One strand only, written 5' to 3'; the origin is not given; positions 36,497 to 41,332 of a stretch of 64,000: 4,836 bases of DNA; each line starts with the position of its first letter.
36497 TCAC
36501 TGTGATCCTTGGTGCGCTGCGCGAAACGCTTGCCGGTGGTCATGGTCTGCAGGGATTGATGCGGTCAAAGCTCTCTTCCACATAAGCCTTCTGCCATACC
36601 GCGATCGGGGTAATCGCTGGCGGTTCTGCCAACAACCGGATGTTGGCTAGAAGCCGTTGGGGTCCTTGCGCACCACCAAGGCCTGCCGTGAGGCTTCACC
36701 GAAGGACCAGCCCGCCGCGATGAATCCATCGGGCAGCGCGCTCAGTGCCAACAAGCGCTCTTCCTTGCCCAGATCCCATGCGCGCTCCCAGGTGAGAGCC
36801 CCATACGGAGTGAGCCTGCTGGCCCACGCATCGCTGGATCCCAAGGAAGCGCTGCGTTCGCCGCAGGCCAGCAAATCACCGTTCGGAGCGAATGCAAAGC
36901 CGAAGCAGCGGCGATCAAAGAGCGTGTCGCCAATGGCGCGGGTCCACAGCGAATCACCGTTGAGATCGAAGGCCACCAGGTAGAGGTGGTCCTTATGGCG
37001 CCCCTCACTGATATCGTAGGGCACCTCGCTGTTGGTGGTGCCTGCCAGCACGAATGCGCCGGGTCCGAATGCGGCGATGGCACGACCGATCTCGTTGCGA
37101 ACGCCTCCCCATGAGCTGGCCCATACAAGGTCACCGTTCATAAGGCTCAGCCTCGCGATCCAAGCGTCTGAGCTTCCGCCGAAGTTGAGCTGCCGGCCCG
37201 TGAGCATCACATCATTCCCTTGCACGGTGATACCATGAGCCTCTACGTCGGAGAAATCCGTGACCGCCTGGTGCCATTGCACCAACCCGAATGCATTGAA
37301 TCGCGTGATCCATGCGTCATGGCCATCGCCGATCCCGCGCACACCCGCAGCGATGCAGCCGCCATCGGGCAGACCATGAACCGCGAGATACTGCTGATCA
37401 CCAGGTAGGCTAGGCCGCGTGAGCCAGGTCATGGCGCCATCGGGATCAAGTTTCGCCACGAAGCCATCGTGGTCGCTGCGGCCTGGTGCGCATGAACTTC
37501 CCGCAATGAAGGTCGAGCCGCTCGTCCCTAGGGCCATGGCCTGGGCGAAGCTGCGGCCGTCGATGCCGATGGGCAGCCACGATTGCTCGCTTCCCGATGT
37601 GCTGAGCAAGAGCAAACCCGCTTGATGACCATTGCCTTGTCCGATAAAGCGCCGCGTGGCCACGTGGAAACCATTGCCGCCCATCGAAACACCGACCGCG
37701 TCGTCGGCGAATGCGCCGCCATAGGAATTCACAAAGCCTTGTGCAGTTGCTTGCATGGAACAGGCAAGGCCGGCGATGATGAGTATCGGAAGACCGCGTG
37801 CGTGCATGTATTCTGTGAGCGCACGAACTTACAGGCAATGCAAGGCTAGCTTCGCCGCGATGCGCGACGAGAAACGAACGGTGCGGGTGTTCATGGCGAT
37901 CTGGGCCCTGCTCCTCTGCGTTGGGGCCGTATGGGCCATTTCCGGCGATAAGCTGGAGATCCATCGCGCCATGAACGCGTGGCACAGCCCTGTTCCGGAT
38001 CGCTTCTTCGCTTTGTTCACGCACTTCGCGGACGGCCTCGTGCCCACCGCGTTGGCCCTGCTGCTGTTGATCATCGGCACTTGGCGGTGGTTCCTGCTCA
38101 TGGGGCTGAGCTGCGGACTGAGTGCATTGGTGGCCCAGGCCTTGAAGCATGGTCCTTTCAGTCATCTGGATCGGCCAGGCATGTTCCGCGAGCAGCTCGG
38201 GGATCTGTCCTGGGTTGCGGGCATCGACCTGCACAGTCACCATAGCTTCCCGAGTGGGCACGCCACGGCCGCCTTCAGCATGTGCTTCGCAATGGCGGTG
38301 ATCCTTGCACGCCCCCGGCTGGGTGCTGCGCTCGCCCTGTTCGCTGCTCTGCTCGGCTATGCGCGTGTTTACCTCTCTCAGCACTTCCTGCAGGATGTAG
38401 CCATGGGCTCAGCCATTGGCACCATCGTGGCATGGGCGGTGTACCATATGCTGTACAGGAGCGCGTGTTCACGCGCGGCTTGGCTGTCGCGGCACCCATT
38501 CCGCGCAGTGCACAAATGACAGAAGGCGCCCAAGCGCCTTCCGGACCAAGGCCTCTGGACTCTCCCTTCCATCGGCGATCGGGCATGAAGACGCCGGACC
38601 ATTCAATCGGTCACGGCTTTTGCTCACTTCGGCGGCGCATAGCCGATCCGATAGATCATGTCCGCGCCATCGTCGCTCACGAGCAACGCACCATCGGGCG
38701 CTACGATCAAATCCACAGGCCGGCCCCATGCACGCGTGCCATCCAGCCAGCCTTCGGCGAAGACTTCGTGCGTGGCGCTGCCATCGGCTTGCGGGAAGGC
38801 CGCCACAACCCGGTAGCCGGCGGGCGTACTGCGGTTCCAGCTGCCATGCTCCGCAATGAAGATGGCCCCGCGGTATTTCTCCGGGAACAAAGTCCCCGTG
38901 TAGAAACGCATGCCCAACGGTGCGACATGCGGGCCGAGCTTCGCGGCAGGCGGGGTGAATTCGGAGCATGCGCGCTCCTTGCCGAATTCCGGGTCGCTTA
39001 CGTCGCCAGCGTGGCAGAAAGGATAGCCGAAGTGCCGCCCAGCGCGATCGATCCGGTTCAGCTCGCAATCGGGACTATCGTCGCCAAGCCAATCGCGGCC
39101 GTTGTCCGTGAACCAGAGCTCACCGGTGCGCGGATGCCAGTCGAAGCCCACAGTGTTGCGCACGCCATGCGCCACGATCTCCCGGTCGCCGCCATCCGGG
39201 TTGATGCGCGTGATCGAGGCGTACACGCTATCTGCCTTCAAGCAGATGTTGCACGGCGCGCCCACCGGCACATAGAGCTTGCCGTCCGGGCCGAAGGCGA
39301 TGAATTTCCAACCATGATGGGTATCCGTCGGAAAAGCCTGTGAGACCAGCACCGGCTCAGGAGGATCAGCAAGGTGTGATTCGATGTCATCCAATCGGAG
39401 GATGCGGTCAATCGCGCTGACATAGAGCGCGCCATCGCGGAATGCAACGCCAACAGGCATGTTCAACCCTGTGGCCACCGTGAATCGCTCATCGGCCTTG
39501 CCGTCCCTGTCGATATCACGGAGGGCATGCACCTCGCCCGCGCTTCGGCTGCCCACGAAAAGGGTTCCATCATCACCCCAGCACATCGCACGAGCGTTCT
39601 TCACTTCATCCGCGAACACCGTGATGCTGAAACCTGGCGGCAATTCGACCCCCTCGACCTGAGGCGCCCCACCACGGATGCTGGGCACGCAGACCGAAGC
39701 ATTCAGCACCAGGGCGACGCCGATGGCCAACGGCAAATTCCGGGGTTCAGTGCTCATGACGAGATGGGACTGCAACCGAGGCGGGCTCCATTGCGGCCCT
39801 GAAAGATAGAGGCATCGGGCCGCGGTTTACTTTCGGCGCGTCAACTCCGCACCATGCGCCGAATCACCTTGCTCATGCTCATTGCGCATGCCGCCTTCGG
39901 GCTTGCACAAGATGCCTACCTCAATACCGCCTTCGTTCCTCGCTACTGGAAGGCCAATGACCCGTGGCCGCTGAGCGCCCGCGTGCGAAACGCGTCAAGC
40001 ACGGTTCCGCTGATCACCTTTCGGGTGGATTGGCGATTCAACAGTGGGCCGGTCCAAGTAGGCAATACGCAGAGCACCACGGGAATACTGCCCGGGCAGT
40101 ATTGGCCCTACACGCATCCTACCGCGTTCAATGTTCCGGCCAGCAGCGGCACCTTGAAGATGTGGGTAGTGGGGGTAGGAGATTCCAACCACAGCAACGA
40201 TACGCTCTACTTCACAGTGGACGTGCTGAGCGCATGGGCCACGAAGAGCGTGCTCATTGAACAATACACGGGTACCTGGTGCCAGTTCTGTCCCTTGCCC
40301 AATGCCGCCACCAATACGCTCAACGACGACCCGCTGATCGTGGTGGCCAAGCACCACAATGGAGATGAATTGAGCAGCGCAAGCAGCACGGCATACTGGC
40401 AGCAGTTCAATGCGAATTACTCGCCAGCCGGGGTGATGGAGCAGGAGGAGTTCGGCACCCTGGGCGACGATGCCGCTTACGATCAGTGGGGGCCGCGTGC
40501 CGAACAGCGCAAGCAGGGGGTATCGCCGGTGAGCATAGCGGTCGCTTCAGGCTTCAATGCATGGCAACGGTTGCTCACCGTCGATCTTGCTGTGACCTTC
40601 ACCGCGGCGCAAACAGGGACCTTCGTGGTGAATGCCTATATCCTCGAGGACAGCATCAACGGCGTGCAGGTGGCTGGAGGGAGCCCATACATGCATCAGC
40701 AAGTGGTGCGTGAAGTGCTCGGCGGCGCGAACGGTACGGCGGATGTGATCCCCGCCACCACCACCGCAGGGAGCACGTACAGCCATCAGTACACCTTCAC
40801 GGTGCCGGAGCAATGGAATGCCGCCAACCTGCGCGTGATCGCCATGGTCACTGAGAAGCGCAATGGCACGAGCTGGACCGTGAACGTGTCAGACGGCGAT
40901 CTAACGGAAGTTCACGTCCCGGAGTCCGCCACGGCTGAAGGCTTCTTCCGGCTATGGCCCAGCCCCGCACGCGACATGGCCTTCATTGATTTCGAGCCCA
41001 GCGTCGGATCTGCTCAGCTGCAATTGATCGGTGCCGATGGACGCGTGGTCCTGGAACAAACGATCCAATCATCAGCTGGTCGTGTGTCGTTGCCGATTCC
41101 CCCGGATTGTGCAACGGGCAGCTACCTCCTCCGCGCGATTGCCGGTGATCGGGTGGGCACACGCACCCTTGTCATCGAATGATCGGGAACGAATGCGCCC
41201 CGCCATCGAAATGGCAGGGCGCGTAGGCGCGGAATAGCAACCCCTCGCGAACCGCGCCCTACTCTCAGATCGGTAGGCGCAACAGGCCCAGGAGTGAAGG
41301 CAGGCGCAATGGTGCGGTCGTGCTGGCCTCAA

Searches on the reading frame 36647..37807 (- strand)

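Call 11: search_protein_families(library=pfam, max_evalue=0.001, proteins=[window:36647-37807:-])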
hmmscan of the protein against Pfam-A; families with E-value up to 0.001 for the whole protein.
window:36647-37807:- (386 aa): 0 families

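Call 52: search_protein_families(library=ncbifam, max_evalue=0.01, proteins=[window:36647-37807:-])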
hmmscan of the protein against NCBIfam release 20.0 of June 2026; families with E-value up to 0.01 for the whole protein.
window:36647-37807:- (386 aa): 2 families
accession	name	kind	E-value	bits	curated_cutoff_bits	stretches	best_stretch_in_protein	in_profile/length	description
TIGR02608.1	delta_60_rpt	domain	8.7e-08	31.9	76.5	0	88-125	3-39/55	delta-60 repeat domain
NF047494.1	Lepto_SBBP_lipo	equivalog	2.6e-07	29.7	400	1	85-139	187-245/466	SBBP repeat beta-propeller lipoprotein, LipL53 family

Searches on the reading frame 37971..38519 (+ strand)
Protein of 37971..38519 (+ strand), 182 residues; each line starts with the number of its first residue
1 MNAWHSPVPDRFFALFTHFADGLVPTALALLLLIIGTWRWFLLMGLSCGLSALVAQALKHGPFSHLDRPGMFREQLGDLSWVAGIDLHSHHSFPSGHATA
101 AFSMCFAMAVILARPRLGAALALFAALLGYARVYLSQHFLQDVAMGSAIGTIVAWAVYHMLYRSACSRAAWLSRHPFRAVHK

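Call 72: search_protein_families(library=ncbifam, max_evalue=0.01, proteins=[window:37971-38519:+])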
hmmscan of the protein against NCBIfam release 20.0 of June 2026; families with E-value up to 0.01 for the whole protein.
window:37971-38519:+ (182 aa): 5 families
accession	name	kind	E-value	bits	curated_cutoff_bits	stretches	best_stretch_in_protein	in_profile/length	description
NF008813.0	PRK11837.1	equivalog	1.6e-05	24.9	229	1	86-165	98-175/202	undecaprenyl-diphosphate phosphatase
NF047884.1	UdeprDiPSep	equivalog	1.7e-05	24.8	250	1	89-157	116-183/188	undecaprenyl-diphosphatase SepP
NF045633.1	LipidAPhtaseLpxF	equivalog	0.001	19.1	400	1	66-162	114-217/217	lipid A 4'-phosphatase LpxF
NF005025.0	PRK06433.1-5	equivalog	0.005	17.2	95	0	100-157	20-82/96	NADH dehydrogenase subunit J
NF007975.0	PRK10699.1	equivalog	0.0052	16.2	261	1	89-164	155-233/254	phosphatidylglycerophosphatase B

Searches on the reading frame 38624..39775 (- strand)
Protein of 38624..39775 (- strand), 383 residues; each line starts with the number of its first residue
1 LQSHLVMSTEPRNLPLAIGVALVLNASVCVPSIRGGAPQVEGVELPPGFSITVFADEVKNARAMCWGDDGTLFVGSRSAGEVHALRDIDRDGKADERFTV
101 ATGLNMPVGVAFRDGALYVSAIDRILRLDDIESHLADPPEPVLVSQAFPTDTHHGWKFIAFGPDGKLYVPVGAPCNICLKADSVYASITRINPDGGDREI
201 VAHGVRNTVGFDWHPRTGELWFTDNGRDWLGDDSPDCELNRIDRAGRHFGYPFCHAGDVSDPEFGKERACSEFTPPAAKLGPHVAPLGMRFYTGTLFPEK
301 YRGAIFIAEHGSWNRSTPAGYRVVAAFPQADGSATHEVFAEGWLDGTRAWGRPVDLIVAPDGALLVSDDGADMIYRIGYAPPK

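Call 11: search_protein_families(library=pfam, max_evalue=0.001, proteins=[window:38624-39775:-])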
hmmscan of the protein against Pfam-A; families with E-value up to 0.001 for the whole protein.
window:38624-39775:- (383 aa): 3 families
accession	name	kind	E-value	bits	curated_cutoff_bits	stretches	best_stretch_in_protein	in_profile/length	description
PF23500.1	DUF7133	-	2.4e-21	77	27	1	42-368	8-346/385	Domain of unknown function (DUF7133)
PF07995.17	GSDH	-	4.7e-17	62.7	25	1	147-308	108-276/332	Glucose / Sorbosone dehydrogenase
PF22807.2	TrAA12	-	0.00035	19.5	30.9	0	271-332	269-323/463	TrAA12-like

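Call 54: search_solved_structures(query=window:38624-39775:-, max_evalue=0.00001, show_alignments=4)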
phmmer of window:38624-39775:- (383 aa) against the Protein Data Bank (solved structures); distinct sequences matched with E-value up to 0.00001: 2.
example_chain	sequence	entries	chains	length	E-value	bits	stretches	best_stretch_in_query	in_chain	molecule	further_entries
2ism_A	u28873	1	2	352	1.3e-06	30.5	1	148-264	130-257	Putative oxidoreductase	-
6jt5_A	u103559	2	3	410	9.8e-06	27.6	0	274-332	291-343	Extracellular PQQ-dependent sugar dehydrogenase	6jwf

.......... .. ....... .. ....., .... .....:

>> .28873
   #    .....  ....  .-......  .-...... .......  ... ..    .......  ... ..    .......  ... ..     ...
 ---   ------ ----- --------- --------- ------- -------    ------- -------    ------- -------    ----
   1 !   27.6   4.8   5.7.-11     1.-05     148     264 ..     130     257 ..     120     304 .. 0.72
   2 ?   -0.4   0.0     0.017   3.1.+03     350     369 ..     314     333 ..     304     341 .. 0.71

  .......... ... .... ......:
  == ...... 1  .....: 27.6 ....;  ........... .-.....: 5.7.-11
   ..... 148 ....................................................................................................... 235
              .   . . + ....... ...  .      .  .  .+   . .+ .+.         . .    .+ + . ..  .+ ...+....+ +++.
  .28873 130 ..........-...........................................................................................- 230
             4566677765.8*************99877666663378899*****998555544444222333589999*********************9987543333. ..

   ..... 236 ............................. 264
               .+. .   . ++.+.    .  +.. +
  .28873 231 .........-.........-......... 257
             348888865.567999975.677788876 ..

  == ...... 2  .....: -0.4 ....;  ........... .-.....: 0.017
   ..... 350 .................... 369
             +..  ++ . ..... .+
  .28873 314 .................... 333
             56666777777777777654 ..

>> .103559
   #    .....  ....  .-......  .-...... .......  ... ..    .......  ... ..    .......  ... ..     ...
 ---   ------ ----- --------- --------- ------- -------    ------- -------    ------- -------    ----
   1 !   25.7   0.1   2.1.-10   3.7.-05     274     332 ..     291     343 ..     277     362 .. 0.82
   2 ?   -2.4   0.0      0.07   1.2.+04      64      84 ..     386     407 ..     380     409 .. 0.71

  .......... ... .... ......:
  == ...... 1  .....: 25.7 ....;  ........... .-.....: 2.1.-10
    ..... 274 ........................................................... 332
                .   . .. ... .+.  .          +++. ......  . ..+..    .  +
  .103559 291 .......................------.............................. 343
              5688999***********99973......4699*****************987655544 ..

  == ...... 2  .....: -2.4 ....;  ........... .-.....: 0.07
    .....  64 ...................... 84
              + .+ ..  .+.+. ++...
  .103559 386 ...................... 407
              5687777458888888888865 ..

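Call 72: search_protein_families(library=ncbifam, max_evalue=0.01, proteins=[window:38624-39775:-])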
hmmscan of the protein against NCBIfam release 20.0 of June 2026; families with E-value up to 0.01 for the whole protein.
window:38624-39775:- (383 aa): 3 families
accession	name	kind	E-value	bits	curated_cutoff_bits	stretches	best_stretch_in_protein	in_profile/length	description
TIGR02604.1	Piru_Ver_Nterm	subfamily_domain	9.4e-30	104.2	122.2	1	48-368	1-338/367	PVC-type heme-binding CxxCH protein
NF033206.1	ScyE_fam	subfamily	2.2e-10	40.6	80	0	159-227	258-322/333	ScyD/ScyE family protein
TIGR03606.1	non_repeat_PQQ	subfamily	0.00025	20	434.55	0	49-85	20-56/454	glucose/sorbosone family PQQ-dependent dehydrogenase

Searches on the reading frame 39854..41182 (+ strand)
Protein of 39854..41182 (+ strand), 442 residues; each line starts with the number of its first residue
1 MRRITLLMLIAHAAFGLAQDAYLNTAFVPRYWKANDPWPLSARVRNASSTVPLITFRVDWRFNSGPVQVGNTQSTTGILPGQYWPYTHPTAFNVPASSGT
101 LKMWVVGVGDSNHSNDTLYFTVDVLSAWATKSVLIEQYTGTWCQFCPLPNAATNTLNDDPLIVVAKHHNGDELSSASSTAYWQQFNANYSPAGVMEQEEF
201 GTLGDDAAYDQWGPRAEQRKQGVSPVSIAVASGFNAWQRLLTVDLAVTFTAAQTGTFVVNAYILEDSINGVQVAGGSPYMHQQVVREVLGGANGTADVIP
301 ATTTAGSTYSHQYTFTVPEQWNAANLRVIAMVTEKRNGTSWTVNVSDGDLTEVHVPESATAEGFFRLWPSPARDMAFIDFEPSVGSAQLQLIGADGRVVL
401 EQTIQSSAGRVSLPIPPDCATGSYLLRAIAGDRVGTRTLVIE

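Call 11: search_protein_families(library=pfam, max_evalue=0.001, proteins=[window:39854-41182:+])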
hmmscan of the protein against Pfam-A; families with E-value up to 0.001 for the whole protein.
window:39854-41182:+ (442 aa): 1 family
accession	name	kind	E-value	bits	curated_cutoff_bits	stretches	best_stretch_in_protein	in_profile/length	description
PF11551.14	Omp28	-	1.1e-21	77.9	34.9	1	180-341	3-158/171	Outer membrane protein Omp28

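Call 52: search_protein_families(library=ncbifam, max_evalue=0.01, proteins=[window:39854-41182:+])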
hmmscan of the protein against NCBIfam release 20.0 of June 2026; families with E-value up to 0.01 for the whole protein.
window:39854-41182:+ (442 aa): 3 families
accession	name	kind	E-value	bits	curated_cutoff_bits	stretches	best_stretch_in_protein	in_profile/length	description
NF033782.1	lipoprot_Omp28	subfamily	4.6e-21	75.2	150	1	124-338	31-252/264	Omp28 family outer membrane lipoprotein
NF045500.1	Omp28_seleno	equivalog_domain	3.2e-06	26.8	200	1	118-336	27-256/377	Omp28-related selenoprotein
TIGR04183.1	Por_Secre_tail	domain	4.4e-05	23.4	23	1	368-441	2-71/72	T9SS type A sorting domain-containing protein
